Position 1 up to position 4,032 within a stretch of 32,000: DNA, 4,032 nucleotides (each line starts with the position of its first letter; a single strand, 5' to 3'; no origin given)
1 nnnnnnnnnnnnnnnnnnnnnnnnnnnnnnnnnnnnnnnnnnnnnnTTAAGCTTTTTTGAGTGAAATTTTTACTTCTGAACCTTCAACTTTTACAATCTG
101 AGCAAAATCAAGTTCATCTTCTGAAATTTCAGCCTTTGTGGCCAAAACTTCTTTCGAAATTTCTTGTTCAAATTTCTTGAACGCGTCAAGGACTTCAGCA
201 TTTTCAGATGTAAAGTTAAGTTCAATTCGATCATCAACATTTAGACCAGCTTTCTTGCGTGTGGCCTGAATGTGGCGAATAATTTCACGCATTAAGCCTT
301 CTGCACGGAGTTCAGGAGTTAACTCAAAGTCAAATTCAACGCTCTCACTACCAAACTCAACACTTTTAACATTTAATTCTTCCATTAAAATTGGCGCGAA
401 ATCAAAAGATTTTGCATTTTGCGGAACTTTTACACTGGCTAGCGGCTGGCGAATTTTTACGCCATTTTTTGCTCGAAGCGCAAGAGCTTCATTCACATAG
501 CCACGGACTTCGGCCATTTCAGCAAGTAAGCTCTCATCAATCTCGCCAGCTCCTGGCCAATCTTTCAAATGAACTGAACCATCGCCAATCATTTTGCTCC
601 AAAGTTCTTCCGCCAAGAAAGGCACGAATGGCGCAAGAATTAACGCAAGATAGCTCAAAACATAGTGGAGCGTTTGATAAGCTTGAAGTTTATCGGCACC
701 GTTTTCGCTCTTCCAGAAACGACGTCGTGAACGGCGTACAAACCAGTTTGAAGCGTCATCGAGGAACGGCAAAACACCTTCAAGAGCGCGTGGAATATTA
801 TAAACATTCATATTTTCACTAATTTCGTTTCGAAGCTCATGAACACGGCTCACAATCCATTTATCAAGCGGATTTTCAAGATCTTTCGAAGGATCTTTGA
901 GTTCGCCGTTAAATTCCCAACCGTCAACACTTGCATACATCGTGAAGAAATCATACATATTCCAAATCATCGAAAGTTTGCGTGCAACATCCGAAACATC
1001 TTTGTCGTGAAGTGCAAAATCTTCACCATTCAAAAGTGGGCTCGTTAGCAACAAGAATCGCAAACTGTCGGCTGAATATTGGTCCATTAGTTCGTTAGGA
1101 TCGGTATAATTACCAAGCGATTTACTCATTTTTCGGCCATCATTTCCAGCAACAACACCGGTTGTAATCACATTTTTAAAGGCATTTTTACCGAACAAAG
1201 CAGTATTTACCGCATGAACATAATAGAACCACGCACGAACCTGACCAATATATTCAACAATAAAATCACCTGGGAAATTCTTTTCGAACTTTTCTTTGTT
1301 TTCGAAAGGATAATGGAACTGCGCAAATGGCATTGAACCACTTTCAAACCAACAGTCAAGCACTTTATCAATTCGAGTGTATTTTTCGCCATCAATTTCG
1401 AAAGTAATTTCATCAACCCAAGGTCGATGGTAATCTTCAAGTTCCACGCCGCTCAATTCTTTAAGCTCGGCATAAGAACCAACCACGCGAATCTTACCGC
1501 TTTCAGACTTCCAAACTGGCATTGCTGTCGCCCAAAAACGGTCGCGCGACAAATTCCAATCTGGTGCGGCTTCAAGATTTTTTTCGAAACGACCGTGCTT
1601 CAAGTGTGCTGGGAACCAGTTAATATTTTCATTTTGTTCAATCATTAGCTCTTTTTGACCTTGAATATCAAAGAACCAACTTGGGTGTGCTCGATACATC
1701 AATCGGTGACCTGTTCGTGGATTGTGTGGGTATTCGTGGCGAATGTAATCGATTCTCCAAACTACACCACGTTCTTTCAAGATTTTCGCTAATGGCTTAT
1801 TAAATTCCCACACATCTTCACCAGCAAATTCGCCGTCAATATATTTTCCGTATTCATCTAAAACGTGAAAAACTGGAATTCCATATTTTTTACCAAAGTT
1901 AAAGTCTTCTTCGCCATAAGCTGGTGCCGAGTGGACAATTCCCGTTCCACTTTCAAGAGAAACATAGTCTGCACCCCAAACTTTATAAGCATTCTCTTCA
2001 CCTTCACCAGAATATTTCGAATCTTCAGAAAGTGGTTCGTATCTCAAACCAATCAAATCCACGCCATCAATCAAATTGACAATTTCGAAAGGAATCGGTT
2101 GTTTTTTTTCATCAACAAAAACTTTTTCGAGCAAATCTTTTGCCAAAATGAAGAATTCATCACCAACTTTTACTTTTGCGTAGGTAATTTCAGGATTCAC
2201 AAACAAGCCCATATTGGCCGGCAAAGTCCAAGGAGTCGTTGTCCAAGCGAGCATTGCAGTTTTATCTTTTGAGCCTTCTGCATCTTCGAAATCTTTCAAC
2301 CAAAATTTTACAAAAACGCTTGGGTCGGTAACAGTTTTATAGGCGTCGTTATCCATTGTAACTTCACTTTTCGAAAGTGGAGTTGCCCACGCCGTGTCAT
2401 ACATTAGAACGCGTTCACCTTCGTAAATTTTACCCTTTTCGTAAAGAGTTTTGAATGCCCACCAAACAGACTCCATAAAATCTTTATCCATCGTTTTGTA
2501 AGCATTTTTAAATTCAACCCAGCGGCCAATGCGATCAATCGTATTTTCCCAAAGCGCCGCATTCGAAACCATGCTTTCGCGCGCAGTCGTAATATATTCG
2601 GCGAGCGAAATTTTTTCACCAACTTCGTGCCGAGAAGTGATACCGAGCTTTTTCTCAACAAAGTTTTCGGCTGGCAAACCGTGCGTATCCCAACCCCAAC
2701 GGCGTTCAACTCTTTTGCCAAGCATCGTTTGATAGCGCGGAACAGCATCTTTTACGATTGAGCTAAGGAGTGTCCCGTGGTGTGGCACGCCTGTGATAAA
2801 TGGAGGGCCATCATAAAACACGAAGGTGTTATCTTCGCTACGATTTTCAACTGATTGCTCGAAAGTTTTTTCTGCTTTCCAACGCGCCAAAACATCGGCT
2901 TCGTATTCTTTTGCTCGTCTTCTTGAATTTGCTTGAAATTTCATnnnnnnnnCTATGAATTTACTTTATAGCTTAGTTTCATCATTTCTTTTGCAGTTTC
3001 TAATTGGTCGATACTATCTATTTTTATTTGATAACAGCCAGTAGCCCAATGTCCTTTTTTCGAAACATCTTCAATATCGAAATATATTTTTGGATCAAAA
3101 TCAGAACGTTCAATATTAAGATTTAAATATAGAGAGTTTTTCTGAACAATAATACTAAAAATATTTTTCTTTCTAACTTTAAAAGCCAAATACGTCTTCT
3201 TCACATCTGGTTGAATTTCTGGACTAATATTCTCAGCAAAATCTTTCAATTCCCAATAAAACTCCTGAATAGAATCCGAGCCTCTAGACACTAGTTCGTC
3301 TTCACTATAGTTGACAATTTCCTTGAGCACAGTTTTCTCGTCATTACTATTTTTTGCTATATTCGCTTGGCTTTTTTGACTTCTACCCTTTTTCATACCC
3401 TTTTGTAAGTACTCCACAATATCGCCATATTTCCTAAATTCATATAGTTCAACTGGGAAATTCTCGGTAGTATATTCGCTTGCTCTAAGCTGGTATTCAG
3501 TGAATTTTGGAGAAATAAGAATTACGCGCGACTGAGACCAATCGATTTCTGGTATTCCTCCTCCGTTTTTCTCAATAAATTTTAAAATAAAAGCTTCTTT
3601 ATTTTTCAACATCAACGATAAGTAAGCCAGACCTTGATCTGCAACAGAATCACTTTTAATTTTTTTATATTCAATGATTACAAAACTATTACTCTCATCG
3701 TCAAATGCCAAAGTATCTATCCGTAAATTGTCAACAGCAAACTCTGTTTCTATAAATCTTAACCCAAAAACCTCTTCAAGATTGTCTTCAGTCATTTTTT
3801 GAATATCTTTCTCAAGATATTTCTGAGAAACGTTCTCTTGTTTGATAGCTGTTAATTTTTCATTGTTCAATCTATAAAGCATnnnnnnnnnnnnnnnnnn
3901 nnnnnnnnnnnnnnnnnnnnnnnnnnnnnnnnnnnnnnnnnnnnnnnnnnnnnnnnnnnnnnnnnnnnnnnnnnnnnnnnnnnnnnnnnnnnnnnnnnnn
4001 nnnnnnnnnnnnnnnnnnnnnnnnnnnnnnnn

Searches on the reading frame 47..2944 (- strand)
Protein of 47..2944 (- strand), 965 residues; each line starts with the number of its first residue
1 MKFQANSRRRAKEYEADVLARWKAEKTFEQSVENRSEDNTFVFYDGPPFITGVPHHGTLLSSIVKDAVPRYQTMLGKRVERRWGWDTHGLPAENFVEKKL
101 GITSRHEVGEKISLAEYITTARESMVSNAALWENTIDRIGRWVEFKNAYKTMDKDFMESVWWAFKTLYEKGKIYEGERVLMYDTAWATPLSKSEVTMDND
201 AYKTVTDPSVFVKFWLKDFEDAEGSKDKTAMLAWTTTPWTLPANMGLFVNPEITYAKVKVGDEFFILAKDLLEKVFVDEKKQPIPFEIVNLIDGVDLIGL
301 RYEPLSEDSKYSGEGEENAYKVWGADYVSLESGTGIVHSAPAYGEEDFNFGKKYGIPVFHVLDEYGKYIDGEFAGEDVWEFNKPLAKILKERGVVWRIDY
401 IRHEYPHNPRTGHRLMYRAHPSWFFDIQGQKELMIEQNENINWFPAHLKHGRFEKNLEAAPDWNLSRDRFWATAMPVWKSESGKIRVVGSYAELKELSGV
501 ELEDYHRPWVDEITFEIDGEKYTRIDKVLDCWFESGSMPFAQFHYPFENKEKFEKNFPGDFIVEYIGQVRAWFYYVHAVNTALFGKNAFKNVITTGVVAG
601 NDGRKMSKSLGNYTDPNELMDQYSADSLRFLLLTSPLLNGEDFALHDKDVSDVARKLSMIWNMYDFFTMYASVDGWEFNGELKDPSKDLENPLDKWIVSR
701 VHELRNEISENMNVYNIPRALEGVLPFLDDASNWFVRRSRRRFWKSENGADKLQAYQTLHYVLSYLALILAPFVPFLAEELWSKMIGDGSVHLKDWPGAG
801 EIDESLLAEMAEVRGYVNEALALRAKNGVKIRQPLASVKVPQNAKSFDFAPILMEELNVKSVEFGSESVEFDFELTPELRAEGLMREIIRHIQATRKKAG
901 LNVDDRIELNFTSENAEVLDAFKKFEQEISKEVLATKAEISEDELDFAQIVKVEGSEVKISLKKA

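Call 7: search_protein_families(library=pfam, proteins=[window:47-2944:-])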
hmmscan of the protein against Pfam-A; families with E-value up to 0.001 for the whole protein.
window:47-2944:- (965 aa): 6 families
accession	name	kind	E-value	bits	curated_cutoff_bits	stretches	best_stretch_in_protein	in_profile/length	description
PF00133.28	tRNA-synt_1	-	8.9e-117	390.8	22.7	1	18-639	2-409/414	tRNA synthetases class I (I, L, M and V)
PF08264.19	Anticodon_1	-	1.8e-29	103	25.1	1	694-836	1-144/148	Anticodon-binding domain of tRNA ligase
PF19302.4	DUF5915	-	5.7e-22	78.6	27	1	862-964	95-194/195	Domain of unknown function (DUF5915)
PF09334.17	tRNA-synt_1g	-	8.7e-14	51.5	20.1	2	48-197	8-137/391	tRNA synthetases class I (M)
PF13603.12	tRNA-synt_1_2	-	1.8e-07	31.3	25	1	319-365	97-143/185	Leucyl-tRNA synthetase, editing domain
PF01406.26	tRNA-synt_1e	-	3.1e-05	23.9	27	1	578-635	227-283/301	tRNA synthetases class I (C) catalytic domain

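Call 8: find_related_loci(query=window:47-2944:-, collection=genome_contigs, flank=4000)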
Query window:47-2944:- (965 aa) in genome_contigs; peptide patterns used: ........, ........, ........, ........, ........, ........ (x = any residue, [..] = any of these).
599 stretches matched a pattern (row limit reached: there are more); 586 encode a relative of the query (tblastn E <= 1e-3); the best 80 are kept; 80 distinct loci.
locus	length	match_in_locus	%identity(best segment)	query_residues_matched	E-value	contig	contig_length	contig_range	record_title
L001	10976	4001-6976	94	1-965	0e+0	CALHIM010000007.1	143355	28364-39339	MAG TPA_asm: uncultured bacterium isolate ERR589717_bin.135_CONCOCT_v1.1_MAG genome assembly, contig: ERZ773250.14, whol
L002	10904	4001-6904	80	1-964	0e+0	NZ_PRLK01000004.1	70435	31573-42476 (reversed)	Candidatus Nanogingivalis gingivitcus strain TM7_CMJM_G6_1_HOT_870 G6CMJM_4, whole genome shotgun sequence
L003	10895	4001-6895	96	1-965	0e+0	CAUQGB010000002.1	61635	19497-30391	MAG TPA_asm: uncultured Candidatus Saccharibacteria bacterium isolate ERR9969118_bin.10_MetaWRAP_v1.3_MAG genome assembl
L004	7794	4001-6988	75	1-964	0e+0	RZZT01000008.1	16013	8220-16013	MAG: Candidatus Saccharibacteria bacterium isolate INTA.CYC.001 contig-100_2986, whole genome shotgun sequence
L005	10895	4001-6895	97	1-965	0e+0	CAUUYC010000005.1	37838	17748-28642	MAG TPA_asm: uncultured Candidatus Saccharimonas sp. isolate SRR13061492_bin.11_MetaWRAP_v1.3_MAG genome assembly, conti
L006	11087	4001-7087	72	1-964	0e+0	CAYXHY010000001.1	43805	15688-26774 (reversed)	MAG TPA_asm: uncultured Candidatus Saccharibacteria bacterium isolate SRP263991_co7_176 genome assembly, contig: NODE_89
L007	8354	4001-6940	68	1-965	0e+0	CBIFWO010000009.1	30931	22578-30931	MAG TPA_asm: uncultured bacterium isolate ERR14720264_binner12_Refined_13 genome assembly, contig: ERZ27336811.30, whole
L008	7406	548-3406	68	1-965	0e+0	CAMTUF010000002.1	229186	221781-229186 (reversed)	MAG: uncultured bacterium isolate G04_MAG_00029 genome assembly, contig: G04_MAG_00029_000000000001, whole genome shotgu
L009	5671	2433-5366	68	1-965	0e+0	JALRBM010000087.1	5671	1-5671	MAG: Candidatus Saccharimonadia bacterium isolate HM.33 HM_124693, whole genome shotgun sequence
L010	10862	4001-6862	68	1-965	0e+0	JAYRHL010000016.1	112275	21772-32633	MAG: Candidatus Saccharimonadaceae bacterium isolate SZ_szas25bin.26 k141_617601, whole genome shotgun sequence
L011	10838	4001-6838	68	1-965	0e+0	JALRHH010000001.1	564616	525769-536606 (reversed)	MAG: Candidatus Saccharimonadia bacterium isolate MYJ.17 NODE_1_length_564616_cov_19.245983, whole genome shotgun sequen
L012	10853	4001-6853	68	1-963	0e+0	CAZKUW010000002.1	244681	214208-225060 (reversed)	MAG TPA_asm: uncultured Candidatus Saccharibacteria bacterium isolate SRP292972_co3_77 genome assembly, contig: NODE_71_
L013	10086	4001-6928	66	1-964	0e+0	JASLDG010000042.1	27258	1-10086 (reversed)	MAG: Candidatus Saccharimonadales bacterium isolate SHSU.bins.118 k141_6488962, whole genome shotgun sequence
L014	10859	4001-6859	67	1-964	0e+0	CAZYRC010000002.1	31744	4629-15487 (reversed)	MAG TPA_asm: uncultured Candidatus Saccharibacteria bacterium isolate SRP170004_co1_166 genome assembly, contig: NODE_19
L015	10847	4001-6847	66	1-965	0e+0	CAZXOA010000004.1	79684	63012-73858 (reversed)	MAG TPA_asm: uncultured Candidatus Saccharibacteria bacterium isolate SRP344714_co1_350 genome assembly, contig: NODE_70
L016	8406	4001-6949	64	1-965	0e+0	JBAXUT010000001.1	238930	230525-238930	MAG: Candidatus Saccharibacteria bacterium isolate ELA668 MAG668_1, whole genome shotgun sequence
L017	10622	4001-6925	67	5-964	0e+0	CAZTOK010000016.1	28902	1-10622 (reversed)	MAG TPA_asm: uncultured Candidatus Saccharibacteria bacterium isolate SRP200132_co1_475 genome assembly, contig: NODE_27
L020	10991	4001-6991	64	1-964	0e+0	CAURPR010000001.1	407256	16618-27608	MAG TPA_asm: uncultured Candidatus Saccharibacteria bacterium isolate ERR9969132_bin.37_MetaWRAP_v1.3_MAG genome assembl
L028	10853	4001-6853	65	1-965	0e+0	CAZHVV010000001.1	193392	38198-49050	MAG TPA_asm: uncultured Candidatus Saccharibacteria bacterium isolate SRP302447_co4_31 genome assembly, contig: NODE_231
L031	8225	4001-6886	64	1-965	0e+0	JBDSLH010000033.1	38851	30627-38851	MAG: Candidatus Saccharimonadales bacterium isolate cluster1_bin.365 k127_15741113, whole genome shotgun sequence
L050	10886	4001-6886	62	1-965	0e+0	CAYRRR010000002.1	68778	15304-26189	MAG TPA_asm: uncultured Candidatus Saccharibacteria bacterium isolate SRP144015_co1_65 genome assembly, contig: NODE_212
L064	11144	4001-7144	59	1-965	0e+0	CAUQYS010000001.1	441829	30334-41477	MAG TPA_asm: uncultured Candidatus Saccharibacteria bacterium isolate ERR9968826_bin.8_MetaWRAP_v1.3_MAG genome assembly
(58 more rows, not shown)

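Call 43: search_protein_families(library=pfam, max_evalue=0.01, proteins=[L005:3318-3857:+, L050:3654-4001:+, L006:3600-4004:+, L028:3471-4004:+, L016:3441-4004:+, L017:3427-3999:+, L031:3389-3988:+, L064:2967-3926:+, L020:2814-4001:+])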
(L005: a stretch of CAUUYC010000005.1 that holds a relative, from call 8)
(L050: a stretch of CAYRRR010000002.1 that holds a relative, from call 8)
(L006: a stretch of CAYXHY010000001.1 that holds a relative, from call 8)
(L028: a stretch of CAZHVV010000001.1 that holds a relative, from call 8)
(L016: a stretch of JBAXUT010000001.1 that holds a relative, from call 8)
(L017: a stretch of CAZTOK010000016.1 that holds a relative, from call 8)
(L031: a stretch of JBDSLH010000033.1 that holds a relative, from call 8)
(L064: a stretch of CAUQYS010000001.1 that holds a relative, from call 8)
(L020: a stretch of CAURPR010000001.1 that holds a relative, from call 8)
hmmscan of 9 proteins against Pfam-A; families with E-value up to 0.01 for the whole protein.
L005:3318-3857:+ (179 aa): 1 family
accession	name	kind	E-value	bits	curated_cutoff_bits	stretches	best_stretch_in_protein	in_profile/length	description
PF13643.11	DUF4145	-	1.5e-08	35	23.1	1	107-173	3-70/88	Domain of unknown function (DUF4145)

L050:3654-4001:+ (115 aa): 2 families
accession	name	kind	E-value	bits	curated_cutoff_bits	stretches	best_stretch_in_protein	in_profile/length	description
PF05899.18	Cupin_3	-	7.1e-06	26.1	23.5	1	51-91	25-64/74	EutQ-like cupin domain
PF07883.17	Cupin_2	-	9.9e-06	25.6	27.2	1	51-90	17-55/70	Cupin domain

L006:3600-4004:+ (134 aa): 3 families
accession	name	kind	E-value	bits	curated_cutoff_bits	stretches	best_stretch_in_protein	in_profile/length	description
PF03960.21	ArsC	-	4.9e-20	72.1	24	1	23-132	1-78/79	ArsC family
PF00462.30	Glutaredoxin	-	0.00056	20.5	22.9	1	21-63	2-44/60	Glutaredoxin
PF05182.18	Fip1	-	0.00067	19.6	22.7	0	60-76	8-24/43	Fip1 motif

L028:3471-4004:+ (177 aa): 0 families

L016:3441-4004:+ (187 aa): 4 families
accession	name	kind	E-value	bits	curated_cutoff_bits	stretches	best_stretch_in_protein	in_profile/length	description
PF00583.31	Acetyltransf_1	-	5.8e-14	52.8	20.7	1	78-161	28-116/116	Acetyltransferase (GNAT) family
PF13508.13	Acetyltransf_7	-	2.4e-13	50.7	27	1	82-162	2-83/84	Acetyltransferase (GNAT) domain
PF13673.13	Acetyltransf_10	-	5.5e-10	39.8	23.6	1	80-166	28-111/128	Acetyltransferase (GNAT) domain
PF13527.13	Acetyltransf_9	-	0.00056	20.3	25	1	21-162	4-125/127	Acetyltransferase (GNAT) domain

L017:3427-3999:+ (190 aa): 0 families

L031:3389-3988:+ (199 aa): 1 family
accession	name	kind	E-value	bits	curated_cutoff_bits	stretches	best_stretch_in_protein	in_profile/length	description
PF00188.32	CAP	-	6.8e-12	46.7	21.1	1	76-194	3-116/117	Cysteine-rich secretory protein family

L064:2967-3926:+ (319 aa): 2 families
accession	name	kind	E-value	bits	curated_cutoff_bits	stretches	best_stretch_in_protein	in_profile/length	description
PF24585.1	YunG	-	2.3e-29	102.4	27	1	20-128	4-112/116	YunG protein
PF03167.25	UDG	-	4.2e-14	53.3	24.3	1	165-302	8-127/141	Uracil DNA glycosylase superfamily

L020:2814-4001:+ (395 aa): 3 families
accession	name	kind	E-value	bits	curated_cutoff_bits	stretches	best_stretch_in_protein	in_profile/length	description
PF03235.19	GmrSD_N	-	3.9e-22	79.8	33.2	1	35-161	12-198/199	GmrSD restriction endonuclease, N-terminal domain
PF01844.29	HNH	-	3.2e-07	30.8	21.4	1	342-395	1-47/47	HNH endonuclease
PF14279.12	HNH_5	-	0.009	16.4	27.5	0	360-395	11-46/56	HNH endonuclease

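Call 44: search_protein_families(library=padloc, max_evalue=0.01, proteins=[L005:3318-3857:+, L020:2814-4001:+, L020:1199-2365:+, L020:610-1215:+, L020:2362-2817:+])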
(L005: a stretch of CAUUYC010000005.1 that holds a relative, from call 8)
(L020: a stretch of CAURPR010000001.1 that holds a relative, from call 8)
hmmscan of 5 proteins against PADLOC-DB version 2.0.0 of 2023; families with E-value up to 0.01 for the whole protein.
L005:3318-3857:+ (179 aa): 1 family
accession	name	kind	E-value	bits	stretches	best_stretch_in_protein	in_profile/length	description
PDLC04109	PD-T7-4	-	6.8e-48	160.9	1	3-178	2-159/211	-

L020:2814-4001:+ (395 aa): 11 families
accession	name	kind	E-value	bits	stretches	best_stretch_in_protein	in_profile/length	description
PDLC03418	REase_II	-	1e-85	286.1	1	19-395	17-372/372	Type II restriction enzyme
PDLC03877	NsnA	-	1.2e-30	105.1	1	32-235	63-268/385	-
PDLC04027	PD-T4-2_A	-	1.3e-12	45.5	2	31-96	49-114/363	-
PDLC04151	HEC-05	-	7.2e-06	23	0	36-75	41-79/600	-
PDLC04150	HEC-05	-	6e-05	20.1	0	38-77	25-63/583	-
PDLC04154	HEC-06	-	0.00011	19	1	37-127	26-122/569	-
PDLC04153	HEC-05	-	0.00031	17.1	0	30-71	17-56/621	-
PDLC04155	HEC-06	-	0.00048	16.7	1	38-104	24-93/562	-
PDLC04152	HEC-05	-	0.00062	16.4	1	37-82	22-70/566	-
PDLC04157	HEC-06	-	0.0023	14.6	1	38-95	26-90/558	-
PDLC02687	Orf5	-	0.0027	14.5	1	38-126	21-115/543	Orf5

L020:1199-2365:+ (388 aa): 1 family
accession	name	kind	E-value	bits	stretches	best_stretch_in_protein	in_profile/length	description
PDLC03297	MTase_II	-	5.5e-109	362.6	1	7-386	4-331/332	Type II methyltransferase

L020:610-1215:+ (201 aa): 3 families
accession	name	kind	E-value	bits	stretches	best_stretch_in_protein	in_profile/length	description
PDLC05040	PDC-S57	-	3.3e-55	185.5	1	2-118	3-119/229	-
PDLC05041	PDC-S57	-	1.4e-36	124.1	1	2-198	5-204/212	-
PDLC05043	PDC-S57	-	6.1e-21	73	1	2-199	4-215/221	-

L020:2362-2817:+ (151 aa): 0 families

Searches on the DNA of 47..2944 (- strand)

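Call 40: search_rna_families(sources=[L002, L017, L039, L050, L054, L040, L069, L058, L070, L047, L076, L013, L036], threshold=gathering)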
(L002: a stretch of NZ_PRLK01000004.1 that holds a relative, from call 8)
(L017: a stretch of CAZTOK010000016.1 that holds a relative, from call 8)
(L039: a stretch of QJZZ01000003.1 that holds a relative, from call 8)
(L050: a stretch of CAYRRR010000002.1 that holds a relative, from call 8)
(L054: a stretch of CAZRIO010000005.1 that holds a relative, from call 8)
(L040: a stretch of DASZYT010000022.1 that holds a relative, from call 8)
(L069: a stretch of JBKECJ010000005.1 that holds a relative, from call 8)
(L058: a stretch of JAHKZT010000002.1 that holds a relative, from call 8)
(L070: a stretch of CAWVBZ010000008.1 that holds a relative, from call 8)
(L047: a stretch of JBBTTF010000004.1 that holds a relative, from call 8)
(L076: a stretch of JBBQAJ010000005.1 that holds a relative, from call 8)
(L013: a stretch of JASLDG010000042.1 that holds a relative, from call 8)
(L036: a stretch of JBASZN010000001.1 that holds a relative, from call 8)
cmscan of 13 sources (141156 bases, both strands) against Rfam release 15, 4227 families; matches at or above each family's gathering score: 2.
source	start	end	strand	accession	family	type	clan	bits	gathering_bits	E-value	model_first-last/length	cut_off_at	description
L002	3523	3596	+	RF00005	tRNA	Gene; tRNA;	CL00001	70.2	29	6.2e-13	1-71/71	no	tRNA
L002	3616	3698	+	RF00005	tRNA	Gene; tRNA;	CL00001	62.2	29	9.4e-11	1-71/71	no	tRNA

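Call 41: search_rna_families(sources=[L039, L050, L069, L058, L047, L017], threshold=evalue, max_evalue=1)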
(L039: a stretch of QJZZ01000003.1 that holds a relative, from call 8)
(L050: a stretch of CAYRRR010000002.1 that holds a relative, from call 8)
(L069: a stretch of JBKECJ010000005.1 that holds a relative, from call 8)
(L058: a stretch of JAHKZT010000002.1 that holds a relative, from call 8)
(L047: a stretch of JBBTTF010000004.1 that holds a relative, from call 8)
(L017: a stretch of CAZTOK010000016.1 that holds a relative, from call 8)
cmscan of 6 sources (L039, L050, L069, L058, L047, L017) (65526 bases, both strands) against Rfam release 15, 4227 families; matches with E-value up to 1: 6.
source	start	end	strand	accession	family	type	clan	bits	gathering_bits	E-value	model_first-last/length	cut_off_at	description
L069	2693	2855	+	RF00230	T-box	Cis-reg; leader;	-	49.5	93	7.9e-08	1-219/219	no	T-box leader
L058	3791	3958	+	RF00230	T-box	Cis-reg; leader;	-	42.2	93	5.9e-06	1-219/219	no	T-box leader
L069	6975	7087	-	RF00962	mir-586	Gene; miRNA;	-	25.1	89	0.65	1-87/87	no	mir-586 microRNA precursor family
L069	7676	7719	+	RF04120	MIR5998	Gene; miRNA;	-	23.9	180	0.76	1-173/173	no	MIR5998 microRNA precursor family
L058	8371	8517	+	RF01390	isrG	Gene; sRNA;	-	19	100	0.61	34-231/279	no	isrG Hfq binding RNA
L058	8434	8520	-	RF01390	isrG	Gene; sRNA;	-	19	100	0.62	1-279/279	no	isrG Hfq binding RNA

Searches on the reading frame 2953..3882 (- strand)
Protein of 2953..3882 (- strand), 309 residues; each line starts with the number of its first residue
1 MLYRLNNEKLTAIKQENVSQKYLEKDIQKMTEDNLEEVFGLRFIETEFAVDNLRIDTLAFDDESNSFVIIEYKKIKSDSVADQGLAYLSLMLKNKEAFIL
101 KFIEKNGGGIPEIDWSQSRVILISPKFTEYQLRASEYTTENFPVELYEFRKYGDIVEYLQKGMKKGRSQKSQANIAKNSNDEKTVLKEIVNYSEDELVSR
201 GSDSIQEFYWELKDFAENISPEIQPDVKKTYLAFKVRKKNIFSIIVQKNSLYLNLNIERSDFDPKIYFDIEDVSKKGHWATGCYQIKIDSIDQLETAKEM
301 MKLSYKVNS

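Call 7: search_protein_families(library=pfam, proteins=[window:2953-3882:-])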
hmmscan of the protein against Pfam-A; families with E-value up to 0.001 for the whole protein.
window:2953-3882:- (309 aa): 1 family
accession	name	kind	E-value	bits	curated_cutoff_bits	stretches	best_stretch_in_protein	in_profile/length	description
PF18899.5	DUF5655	-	5e-09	36.6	24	1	195-307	2-108/109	Domain of unknown function (DUF5655)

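Call 43: search_protein_families(library=pfam, max_evalue=0.01, proteins=[window:2953-3882:-])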
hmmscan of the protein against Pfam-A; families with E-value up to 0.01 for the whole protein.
window:2953-3882:- (309 aa): 1 family
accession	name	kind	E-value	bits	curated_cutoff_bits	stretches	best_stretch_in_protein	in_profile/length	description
PF18899.5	DUF5655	-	5e-09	36.6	24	1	195-307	2-108/109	Domain of unknown function (DUF5655)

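Call 44: search_protein_families(library=padloc, max_evalue=0.01, proteins=[window:2953-3882:-])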
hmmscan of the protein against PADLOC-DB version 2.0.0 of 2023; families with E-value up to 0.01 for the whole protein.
window:2953-3882:- (309 aa): 3 families
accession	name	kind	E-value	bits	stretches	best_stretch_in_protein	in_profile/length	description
PDLC04945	PDC-S18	-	3.9e-83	277.3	1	2-305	3-301/302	-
PDLC04946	PDC-S18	-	8.5e-55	184.2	1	2-306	23-321/365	-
PDLC04944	PDC-S18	-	1.3e-07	29.3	1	8-306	10-302/307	-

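Call 61: search_solved_structures(query=window:2953-3882:-, max_evalue=1)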
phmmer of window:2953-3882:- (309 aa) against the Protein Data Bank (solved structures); distinct sequences matched with E-value up to 1: 5.
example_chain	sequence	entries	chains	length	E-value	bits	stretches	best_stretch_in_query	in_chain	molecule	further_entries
5fv2_A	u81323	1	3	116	0.016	18.1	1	221-283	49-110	VH DOMAIN ANTIBODY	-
7jwb_D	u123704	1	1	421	0.021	17.7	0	217-268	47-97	autonomous human heavy chain variable domain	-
9v5o_A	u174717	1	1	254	0.45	13.3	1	231-293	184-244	scFv antibody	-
5lwf_C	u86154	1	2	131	0.54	13.1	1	222-277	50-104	Camelid heavy-chain antibody variable fragment cAb-G10S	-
7wwl_H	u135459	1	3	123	0.81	12.5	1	223-275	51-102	heavy chain of ZWD12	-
